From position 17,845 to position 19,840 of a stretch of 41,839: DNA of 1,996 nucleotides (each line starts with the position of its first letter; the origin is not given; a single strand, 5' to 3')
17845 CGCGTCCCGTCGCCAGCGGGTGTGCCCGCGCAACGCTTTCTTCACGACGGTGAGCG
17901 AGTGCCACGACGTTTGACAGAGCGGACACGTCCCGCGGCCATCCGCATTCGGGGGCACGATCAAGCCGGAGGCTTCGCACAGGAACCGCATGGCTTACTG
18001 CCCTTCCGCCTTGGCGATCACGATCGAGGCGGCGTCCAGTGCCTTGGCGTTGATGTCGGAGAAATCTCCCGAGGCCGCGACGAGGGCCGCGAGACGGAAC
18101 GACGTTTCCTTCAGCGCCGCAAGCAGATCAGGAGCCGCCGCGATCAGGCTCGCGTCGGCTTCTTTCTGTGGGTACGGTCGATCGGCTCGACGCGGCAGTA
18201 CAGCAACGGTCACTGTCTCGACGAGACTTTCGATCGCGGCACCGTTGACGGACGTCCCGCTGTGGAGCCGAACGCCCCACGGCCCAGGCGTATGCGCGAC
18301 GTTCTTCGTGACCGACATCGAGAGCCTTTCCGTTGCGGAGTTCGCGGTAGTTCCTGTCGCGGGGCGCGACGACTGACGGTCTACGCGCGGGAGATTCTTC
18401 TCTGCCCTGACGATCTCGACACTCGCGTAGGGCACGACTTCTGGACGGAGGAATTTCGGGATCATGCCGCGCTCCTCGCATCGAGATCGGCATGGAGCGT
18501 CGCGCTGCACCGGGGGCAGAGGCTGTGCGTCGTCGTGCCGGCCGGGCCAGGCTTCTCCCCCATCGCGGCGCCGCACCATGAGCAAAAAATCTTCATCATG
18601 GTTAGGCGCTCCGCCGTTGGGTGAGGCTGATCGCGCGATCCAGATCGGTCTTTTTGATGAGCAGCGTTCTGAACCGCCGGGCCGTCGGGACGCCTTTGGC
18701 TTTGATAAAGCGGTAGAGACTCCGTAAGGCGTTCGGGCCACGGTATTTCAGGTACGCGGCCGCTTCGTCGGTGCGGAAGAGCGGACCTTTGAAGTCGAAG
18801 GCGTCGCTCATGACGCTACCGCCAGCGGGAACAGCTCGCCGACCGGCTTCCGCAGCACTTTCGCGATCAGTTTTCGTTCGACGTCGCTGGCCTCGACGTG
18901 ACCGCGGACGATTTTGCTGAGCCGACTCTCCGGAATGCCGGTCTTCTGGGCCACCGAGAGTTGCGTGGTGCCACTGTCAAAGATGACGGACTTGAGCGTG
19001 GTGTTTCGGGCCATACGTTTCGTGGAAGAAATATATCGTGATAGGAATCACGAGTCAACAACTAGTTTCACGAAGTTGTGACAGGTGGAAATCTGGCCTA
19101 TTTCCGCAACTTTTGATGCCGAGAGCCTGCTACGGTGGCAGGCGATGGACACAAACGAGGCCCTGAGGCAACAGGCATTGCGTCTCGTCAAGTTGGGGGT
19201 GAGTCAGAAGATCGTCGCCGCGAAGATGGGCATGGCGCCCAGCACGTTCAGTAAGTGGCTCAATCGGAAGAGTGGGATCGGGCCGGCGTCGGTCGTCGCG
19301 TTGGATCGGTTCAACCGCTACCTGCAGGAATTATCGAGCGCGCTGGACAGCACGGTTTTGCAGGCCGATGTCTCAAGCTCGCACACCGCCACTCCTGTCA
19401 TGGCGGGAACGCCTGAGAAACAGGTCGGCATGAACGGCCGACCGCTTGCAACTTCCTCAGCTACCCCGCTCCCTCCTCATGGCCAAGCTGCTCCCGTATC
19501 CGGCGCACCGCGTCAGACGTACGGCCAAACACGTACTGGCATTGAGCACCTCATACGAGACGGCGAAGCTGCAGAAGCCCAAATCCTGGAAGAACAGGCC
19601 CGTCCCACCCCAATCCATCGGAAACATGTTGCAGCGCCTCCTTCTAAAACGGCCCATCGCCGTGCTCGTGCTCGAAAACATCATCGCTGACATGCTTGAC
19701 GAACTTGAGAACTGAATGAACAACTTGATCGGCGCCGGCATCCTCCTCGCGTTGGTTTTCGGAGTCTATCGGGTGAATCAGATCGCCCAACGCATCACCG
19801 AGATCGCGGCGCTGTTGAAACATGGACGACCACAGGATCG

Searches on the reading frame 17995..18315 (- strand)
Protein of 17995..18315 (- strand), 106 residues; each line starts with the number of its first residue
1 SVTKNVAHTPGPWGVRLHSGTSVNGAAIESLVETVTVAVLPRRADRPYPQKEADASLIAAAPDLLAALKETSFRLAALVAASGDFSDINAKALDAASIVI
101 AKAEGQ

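Call 74: find_encoding_contigs(protein=window:17995-18315:-, flank=3000, max_places=2)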
Protein window:17995-18315:- (106 aa): no gene with exactly this product is on record in the collection.

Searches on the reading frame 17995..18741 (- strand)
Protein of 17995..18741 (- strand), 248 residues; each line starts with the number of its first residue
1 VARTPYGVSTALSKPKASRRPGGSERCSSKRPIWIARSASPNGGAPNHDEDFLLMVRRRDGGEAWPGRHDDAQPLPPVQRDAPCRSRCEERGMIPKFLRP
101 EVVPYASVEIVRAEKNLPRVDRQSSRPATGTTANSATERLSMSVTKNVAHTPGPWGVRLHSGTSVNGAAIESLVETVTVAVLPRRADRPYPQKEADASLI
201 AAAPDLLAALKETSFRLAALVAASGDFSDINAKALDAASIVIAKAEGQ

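Call 11: search_protein_families(library=pfam, proteins=[window:17995-18741:-], max_evalue=0.01)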
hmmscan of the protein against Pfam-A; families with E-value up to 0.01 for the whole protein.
window:17995-18741:- (248 aa): 0 families

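Call 19: search_protein_families(library=phrogs, proteins=[window:17995-18741:-], max_evalue=0.001)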
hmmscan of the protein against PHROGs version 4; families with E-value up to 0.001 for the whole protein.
window:17995-18741:- (248 aa): 1 family
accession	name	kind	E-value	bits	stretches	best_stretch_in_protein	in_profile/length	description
phrog_1273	-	unknown function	1.5e-14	55.2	1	146-248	4-100/103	-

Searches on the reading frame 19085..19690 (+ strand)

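Call 40: search_protein_families(library=pfam, proteins=[window:19085-19690:+], max_evalue=0.001)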
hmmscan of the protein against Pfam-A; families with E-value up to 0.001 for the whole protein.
window:19085-19690:+ (201 aa): 3 families
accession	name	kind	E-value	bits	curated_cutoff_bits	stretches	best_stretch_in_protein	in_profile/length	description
PF13384.12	HTH_23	-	1e-07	32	24.6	1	23-65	2-46/50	Homeodomain-like domain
PF13551.12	HTH_29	-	6.3e-05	23.4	28.1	1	28-68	1-42/64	Winged helix-turn helix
PF01381.28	HTH_3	-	0.00066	20.1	23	0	31-75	3-46/55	Helix-turn-helix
